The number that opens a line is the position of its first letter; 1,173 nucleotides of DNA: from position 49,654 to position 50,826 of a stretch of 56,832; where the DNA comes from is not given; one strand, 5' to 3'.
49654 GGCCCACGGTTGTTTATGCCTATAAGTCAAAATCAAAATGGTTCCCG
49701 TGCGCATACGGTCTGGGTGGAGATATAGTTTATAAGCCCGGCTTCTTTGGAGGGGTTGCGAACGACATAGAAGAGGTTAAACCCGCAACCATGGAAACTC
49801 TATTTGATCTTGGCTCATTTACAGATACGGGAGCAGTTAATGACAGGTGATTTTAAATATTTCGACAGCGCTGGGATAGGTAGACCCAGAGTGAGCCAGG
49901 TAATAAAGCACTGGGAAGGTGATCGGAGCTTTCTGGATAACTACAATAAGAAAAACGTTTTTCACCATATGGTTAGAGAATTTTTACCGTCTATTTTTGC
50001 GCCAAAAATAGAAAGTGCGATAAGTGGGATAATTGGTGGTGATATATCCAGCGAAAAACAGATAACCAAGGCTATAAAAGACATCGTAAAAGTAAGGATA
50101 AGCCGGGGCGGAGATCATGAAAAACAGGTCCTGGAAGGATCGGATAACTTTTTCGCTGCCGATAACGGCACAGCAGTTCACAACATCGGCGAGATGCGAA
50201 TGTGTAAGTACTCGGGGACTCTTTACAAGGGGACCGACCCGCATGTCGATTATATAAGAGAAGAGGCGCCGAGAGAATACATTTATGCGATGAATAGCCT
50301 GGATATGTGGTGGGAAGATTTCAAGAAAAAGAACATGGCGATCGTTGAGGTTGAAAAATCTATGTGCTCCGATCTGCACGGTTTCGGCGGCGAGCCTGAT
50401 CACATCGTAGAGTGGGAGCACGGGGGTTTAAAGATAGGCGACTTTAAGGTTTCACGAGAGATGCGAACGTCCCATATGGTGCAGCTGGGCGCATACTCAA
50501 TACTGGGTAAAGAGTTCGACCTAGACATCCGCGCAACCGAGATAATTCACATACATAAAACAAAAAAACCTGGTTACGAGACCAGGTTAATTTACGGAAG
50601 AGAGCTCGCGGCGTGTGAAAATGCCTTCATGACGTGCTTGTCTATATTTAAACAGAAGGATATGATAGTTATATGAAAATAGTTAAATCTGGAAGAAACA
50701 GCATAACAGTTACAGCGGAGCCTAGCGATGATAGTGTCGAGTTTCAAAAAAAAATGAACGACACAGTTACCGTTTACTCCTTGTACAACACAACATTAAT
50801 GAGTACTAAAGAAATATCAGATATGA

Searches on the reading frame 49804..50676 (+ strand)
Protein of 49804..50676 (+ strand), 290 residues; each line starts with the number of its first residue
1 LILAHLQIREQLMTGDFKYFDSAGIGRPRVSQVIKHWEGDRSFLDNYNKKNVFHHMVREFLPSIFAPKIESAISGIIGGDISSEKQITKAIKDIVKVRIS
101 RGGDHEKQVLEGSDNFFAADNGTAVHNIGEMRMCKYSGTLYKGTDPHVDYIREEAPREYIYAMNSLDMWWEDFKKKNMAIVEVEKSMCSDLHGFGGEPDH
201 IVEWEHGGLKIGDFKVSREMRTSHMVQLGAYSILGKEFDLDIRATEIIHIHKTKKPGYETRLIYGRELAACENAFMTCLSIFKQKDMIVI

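Call 14: search_protein_families(library=pfam, proteins=[window:49804-50676:+], max_evalue=0.001)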
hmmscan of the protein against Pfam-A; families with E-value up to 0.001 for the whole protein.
window:49804-50676:+ (290 aa): 0 families

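Call 34: search_protein_families(library=phrogs, proteins=[window:49804-50676:+], max_evalue=0.001)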
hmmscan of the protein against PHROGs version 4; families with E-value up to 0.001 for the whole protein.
window:49804-50676:+ (290 aa): 3 families
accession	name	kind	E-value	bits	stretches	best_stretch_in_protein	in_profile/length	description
phrog_298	-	DNA, RNA and nucleotide metabolism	1.9e-11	44.8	1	118-255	105-232/293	exonuclease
phrog_466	-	DNA, RNA and nucleotide metabolism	2.5e-06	28.1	1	28-232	134-315/446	exonuclease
phrog_69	-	DNA, RNA and nucleotide metabolism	7.5e-05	22.9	1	118-234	120-246/501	exonuclease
